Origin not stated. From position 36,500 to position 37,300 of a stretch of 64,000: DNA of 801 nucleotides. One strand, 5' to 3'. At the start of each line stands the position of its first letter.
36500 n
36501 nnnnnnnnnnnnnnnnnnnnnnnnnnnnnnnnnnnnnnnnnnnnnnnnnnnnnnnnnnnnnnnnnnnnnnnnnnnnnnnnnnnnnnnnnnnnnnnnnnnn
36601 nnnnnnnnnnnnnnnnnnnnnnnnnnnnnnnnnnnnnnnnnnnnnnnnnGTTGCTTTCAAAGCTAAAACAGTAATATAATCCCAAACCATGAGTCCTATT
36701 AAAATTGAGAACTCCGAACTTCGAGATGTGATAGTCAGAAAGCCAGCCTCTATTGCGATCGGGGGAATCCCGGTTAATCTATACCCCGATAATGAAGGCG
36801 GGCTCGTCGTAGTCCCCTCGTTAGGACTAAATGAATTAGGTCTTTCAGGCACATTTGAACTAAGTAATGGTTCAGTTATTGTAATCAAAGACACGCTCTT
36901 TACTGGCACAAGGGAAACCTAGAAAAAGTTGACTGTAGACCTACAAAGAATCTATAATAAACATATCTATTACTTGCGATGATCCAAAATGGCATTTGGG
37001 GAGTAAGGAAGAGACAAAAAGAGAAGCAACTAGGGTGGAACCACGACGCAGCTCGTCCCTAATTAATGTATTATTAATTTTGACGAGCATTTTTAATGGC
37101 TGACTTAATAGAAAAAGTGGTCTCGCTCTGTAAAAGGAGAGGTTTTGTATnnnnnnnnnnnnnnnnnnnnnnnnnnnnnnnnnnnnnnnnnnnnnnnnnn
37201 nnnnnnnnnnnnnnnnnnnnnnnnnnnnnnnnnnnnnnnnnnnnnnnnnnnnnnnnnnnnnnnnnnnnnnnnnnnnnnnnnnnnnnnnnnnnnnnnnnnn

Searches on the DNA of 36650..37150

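Call 72: search_rna_families(source=window, start=36650, end=37150, threshold=evalue, max_evalue=1, show_alignments=2)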
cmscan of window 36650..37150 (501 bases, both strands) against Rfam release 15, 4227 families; matches with E-value up to 1: 2.
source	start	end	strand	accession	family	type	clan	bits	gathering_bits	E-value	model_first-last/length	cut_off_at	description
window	36846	37063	+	RF00230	T-box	Cis-reg; leader;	-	25.5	93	0.0009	1-219/219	no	T-box leader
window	37079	37136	+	RF01125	sR4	Gene; snRNA; snoRNA; CD-box;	-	16.7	50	0.22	1-56/56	no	Small nucleolar RNA sR4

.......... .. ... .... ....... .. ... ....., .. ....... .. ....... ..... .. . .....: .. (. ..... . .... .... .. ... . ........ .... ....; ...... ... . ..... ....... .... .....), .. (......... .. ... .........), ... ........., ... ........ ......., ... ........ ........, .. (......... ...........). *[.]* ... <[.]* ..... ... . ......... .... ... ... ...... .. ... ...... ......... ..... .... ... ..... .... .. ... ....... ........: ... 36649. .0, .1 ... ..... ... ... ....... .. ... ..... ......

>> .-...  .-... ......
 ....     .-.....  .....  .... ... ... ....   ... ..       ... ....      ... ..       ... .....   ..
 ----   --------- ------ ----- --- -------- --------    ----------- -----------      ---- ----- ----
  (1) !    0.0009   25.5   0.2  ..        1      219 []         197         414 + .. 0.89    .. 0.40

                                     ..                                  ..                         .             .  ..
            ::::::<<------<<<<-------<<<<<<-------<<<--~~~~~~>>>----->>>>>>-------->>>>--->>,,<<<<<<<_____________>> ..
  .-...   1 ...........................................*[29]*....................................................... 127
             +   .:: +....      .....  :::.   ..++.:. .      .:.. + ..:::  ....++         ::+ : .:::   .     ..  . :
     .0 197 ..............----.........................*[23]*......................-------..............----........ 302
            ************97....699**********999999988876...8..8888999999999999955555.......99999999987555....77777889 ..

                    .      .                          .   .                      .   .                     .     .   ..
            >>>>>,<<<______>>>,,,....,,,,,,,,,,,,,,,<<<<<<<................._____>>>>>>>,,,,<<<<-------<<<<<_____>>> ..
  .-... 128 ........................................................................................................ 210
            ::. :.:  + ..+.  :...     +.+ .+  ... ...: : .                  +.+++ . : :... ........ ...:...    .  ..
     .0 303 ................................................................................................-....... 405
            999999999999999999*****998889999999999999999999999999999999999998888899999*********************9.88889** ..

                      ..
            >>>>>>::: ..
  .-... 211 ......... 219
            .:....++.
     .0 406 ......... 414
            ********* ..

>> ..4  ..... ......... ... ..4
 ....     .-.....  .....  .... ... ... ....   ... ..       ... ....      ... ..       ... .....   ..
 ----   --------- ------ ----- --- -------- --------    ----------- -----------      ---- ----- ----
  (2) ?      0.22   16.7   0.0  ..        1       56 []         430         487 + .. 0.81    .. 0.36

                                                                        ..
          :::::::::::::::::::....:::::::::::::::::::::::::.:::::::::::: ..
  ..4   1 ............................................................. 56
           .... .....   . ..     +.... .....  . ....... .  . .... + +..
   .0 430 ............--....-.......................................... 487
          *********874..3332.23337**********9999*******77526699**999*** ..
